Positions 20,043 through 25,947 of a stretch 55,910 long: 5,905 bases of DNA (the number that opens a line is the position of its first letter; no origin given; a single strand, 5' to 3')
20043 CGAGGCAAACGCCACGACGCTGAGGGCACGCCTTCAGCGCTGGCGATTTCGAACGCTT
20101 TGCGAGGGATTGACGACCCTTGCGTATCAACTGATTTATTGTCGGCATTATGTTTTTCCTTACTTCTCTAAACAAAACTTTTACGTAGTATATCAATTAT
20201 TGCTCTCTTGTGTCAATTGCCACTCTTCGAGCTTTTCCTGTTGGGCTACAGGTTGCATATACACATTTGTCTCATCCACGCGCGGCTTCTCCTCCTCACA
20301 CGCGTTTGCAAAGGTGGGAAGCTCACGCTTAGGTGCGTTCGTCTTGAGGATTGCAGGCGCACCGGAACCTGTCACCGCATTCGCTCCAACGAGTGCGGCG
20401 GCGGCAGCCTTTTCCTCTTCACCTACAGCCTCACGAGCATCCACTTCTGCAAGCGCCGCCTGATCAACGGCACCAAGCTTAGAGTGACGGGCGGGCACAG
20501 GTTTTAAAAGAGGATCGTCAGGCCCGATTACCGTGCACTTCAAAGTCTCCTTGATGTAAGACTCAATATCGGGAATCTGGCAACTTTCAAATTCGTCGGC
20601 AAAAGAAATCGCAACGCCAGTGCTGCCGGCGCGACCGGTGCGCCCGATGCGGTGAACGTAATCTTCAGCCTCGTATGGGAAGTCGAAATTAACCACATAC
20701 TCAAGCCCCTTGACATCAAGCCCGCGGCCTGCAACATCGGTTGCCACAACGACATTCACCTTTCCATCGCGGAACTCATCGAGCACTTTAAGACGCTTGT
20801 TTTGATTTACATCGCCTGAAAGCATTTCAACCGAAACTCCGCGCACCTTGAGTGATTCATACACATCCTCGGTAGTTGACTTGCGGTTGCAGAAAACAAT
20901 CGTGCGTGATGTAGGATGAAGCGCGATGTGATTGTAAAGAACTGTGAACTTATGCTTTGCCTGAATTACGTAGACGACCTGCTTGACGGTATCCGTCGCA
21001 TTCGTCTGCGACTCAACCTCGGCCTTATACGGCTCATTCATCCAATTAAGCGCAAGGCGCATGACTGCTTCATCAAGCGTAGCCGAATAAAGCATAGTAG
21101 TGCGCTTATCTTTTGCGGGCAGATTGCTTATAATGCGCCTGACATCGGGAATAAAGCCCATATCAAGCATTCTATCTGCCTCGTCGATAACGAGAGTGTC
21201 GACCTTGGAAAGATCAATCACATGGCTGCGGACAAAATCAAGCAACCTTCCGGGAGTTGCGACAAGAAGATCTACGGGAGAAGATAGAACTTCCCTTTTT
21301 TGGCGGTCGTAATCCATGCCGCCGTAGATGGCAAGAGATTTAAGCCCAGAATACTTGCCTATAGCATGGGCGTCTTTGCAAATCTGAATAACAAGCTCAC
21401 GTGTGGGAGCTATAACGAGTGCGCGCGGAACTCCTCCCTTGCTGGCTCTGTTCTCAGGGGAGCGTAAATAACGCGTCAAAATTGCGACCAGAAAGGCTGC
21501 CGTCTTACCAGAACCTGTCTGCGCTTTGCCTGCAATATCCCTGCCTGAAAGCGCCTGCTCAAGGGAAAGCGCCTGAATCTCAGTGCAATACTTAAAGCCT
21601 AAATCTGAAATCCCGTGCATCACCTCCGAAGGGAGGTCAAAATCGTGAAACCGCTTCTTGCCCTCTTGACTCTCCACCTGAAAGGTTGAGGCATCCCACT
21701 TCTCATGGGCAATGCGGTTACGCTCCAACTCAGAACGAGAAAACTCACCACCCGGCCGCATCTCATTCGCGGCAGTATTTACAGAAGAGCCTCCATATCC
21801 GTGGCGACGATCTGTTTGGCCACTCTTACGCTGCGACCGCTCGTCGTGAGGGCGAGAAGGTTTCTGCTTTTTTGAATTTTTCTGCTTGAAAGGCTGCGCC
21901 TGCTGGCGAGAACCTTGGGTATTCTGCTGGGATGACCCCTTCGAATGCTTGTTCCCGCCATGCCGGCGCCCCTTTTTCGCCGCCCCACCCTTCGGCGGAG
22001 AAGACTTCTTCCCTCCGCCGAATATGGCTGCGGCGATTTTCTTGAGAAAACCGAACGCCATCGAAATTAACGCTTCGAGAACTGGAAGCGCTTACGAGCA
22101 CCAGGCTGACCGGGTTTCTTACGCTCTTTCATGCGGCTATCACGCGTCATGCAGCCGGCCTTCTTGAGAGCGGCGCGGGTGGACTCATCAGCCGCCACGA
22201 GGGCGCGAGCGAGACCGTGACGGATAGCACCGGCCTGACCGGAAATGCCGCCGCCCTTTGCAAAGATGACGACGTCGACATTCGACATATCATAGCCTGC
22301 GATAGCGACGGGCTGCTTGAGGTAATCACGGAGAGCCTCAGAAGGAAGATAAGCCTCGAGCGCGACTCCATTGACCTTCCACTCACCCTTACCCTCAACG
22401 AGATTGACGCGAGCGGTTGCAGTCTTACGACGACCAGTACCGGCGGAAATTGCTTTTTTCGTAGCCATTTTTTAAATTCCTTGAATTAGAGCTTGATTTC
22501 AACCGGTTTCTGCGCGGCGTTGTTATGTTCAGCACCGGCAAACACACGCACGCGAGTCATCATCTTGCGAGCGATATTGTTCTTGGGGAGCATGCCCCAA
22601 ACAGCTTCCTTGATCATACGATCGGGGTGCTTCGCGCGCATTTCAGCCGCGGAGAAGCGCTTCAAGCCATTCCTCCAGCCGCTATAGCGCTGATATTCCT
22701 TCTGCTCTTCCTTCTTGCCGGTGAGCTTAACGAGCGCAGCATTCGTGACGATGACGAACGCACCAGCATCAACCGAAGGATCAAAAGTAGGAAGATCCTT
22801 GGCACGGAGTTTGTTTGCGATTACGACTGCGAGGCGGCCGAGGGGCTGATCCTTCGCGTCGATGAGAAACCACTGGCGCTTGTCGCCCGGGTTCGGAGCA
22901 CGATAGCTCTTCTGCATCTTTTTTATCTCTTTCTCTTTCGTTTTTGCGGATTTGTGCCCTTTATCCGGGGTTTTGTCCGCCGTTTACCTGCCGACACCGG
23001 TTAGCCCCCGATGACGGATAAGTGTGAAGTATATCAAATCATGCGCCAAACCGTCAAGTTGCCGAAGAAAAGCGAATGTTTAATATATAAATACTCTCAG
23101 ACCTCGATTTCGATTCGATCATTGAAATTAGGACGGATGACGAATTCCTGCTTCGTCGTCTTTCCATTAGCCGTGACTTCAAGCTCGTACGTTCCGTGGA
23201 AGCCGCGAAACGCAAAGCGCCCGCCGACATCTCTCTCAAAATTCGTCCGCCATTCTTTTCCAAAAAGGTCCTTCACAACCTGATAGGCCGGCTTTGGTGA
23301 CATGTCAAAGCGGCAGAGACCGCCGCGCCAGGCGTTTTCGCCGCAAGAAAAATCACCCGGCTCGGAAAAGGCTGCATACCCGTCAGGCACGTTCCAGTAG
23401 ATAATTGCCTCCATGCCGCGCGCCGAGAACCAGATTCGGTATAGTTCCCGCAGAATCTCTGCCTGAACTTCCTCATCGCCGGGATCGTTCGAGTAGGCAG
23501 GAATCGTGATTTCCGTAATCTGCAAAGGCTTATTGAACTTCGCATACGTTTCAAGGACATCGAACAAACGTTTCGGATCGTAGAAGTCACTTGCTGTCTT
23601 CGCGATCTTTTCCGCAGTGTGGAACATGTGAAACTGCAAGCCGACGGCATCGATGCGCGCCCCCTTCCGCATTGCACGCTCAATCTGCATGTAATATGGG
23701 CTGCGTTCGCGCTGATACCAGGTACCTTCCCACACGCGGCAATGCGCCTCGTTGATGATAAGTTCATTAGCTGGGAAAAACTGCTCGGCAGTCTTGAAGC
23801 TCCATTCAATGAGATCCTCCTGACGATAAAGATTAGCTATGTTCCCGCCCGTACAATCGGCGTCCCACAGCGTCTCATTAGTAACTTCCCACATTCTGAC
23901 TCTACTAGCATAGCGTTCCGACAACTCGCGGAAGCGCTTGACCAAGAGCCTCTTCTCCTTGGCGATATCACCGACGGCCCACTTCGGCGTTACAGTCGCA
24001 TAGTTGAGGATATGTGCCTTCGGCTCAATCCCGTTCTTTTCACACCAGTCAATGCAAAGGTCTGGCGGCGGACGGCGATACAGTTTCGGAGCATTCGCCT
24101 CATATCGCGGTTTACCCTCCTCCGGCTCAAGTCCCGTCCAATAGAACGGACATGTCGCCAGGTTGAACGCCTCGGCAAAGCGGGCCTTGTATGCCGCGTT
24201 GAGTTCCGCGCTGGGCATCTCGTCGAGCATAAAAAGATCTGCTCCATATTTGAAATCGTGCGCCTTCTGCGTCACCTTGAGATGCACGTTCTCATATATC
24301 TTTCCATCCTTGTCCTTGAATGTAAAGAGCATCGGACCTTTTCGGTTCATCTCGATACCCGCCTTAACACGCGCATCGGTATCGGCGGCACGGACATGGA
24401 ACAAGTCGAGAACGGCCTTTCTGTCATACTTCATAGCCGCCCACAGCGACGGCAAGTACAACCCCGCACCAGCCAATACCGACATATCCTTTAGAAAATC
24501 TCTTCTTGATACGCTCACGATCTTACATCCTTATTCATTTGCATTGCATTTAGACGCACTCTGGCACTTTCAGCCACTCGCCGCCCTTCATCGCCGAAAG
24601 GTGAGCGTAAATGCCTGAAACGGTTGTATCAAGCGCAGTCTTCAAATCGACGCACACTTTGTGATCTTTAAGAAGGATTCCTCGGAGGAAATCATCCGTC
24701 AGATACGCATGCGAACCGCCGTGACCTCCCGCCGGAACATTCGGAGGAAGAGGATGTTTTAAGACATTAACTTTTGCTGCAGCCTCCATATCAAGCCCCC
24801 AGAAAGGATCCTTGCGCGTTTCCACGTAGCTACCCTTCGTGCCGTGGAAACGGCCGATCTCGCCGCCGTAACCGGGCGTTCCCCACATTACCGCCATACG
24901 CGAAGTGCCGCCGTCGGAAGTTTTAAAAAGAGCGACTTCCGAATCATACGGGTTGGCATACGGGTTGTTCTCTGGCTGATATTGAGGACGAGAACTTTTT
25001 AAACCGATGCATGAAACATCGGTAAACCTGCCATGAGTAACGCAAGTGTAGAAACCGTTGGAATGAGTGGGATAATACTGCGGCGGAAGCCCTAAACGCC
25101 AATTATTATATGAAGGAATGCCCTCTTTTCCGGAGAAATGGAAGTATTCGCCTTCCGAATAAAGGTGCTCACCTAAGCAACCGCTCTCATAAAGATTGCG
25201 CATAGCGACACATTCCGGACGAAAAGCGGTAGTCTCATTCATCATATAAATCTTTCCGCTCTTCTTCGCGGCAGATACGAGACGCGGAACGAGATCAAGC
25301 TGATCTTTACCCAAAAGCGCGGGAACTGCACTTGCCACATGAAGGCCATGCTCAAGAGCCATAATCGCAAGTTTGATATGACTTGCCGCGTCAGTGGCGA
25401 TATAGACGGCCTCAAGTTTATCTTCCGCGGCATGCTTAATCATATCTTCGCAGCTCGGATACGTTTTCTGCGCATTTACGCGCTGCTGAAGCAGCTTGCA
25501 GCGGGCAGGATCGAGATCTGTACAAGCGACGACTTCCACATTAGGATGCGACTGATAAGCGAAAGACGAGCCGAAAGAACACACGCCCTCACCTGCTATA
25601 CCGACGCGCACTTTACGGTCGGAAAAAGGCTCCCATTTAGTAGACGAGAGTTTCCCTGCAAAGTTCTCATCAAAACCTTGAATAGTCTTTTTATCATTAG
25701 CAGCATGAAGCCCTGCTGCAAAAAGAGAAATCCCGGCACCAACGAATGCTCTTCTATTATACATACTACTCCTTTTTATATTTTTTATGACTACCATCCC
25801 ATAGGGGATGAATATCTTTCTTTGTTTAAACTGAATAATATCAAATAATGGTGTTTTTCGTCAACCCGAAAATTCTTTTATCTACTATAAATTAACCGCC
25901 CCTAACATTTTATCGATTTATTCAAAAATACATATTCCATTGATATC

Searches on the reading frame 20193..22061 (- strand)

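Call 47: search_protein_families(library=pfam, proteins=[window:20193-22061:-], max_evalue=0.0001)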
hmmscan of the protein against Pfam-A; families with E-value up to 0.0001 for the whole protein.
window:20193-22061:- (622 aa): 3 families
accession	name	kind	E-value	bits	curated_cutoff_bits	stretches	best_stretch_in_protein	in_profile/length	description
PF00270.35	DEAD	-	1.4e-46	158.7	26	1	160-334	1-165/167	DEAD/DEAH box helicase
PF00271.37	Helicase_C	-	2.6e-32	111.8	23.5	1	371-479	2-110/110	Helicase conserved C-terminal domain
PF04851.21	ResIII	-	1.3e-05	25.6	22.5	1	179-328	29-161/164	Type III restriction enzyme, res subunit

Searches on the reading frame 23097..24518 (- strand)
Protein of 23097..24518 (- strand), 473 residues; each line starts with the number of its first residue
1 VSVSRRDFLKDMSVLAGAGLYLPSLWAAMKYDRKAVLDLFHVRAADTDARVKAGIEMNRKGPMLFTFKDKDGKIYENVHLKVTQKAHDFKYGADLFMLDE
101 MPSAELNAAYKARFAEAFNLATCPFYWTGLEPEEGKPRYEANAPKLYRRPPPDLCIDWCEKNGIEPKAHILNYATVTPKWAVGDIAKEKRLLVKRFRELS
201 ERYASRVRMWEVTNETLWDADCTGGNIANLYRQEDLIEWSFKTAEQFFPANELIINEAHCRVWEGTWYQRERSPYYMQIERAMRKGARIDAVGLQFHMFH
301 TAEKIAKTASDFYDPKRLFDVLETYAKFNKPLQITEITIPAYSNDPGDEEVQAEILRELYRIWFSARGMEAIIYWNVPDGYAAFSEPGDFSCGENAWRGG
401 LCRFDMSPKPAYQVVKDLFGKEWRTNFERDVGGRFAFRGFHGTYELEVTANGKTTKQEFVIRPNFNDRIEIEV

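Call 47: search_protein_families(library=pfam, proteins=[window:23097-24518:-], max_evalue=0.0001)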
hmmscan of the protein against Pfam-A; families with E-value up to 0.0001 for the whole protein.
window:23097-24518:- (473 aa): 1 family
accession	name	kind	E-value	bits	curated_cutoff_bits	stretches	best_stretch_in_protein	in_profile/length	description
PF00331.26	Glyco_hydro_10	-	8e-23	81.6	22.1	1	146-417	56-310/311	Glycosyl hydrolase family 10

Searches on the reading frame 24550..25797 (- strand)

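Call 12: search_protein_families(library=pfam, proteins=[window:24550-25797:-], max_evalue=0.01)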
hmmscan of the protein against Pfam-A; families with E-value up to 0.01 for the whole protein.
window:24550-25797:- (415 aa): 2 families
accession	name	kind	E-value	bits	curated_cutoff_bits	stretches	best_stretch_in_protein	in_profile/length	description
PF01408.29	GFO_IDH_MocA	-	2.6e-09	38.2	24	1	64-187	2-119/120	Oxidoreductase family, NAD-binding Rossmann fold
PF22725.1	GFO_IDH_MocA_C3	-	0.0076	16.7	27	0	198-324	3-123/124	GFO/IDH/MocA C-terminal domain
